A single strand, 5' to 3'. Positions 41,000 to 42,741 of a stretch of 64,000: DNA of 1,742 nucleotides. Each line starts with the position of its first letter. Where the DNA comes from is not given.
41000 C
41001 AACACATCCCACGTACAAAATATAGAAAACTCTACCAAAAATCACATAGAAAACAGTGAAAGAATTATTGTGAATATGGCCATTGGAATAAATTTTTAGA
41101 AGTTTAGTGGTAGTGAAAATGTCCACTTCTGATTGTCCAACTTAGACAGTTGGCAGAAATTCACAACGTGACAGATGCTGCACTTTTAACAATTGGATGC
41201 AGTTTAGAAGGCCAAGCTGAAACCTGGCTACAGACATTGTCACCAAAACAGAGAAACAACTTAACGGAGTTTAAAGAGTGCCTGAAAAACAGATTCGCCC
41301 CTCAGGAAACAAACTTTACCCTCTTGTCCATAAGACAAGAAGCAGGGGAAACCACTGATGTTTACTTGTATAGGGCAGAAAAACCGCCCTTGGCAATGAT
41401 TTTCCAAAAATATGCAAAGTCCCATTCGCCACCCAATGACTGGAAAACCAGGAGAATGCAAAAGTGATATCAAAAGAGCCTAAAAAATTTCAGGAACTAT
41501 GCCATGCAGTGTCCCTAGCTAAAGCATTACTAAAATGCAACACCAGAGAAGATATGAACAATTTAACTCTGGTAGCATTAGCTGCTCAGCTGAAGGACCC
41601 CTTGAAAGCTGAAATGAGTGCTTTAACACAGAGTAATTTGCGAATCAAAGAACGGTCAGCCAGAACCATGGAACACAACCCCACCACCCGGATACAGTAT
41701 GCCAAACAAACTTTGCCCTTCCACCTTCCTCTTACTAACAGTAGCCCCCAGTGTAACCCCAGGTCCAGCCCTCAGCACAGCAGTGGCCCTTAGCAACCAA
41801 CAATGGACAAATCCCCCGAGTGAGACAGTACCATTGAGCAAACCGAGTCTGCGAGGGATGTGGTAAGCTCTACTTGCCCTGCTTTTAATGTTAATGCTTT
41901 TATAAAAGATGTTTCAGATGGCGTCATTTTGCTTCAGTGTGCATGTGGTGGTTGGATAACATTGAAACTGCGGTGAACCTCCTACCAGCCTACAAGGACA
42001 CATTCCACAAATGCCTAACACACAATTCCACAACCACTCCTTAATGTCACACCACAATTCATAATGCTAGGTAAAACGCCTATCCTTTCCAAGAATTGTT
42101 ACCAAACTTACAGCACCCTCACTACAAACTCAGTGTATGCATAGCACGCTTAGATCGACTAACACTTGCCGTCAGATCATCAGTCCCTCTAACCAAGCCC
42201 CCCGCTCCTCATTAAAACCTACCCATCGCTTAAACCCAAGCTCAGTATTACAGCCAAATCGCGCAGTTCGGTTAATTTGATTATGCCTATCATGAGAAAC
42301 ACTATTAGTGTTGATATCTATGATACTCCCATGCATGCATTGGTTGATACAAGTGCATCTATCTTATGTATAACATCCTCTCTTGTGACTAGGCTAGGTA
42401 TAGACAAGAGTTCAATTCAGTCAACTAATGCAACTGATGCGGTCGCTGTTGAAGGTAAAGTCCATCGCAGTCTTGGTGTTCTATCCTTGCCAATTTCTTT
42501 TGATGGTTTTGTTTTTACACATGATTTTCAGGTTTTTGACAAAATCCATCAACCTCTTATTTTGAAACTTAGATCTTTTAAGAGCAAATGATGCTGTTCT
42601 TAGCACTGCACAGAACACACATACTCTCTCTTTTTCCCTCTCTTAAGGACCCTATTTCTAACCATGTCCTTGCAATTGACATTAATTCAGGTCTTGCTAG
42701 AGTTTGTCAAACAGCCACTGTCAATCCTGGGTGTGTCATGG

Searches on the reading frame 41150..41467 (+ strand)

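Call 74: search_protein_families(library=pfam, proteins=[window:41150-41467:+], max_evalue=0.01)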
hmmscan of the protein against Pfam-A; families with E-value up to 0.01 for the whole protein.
window:41150-41467:+ (105 aa): 1 family
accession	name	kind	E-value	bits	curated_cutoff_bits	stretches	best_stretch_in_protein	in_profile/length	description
PF03732.24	Retrotrans_gag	-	2.6e-06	28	24.1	1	17-75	5-69/97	Retrotransposon gag protein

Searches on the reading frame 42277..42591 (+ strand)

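Call 74: search_protein_families(library=pfam, proteins=[window:42277-42591:+], max_evalue=0.01)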
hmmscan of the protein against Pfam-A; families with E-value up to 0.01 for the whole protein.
window:42277-42591:+ (104 aa): 2 families
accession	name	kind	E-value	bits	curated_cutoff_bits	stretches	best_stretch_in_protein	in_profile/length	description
PF13650.11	Asp_protease_2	-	1.4e-06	29.3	24.3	1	11-88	2-77/90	Aspartyl protease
PF13975.11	gag-asp_proteas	-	1.7e-06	28.9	28.2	1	11-56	2-48/92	gag-polyprotein putative aspartyl protease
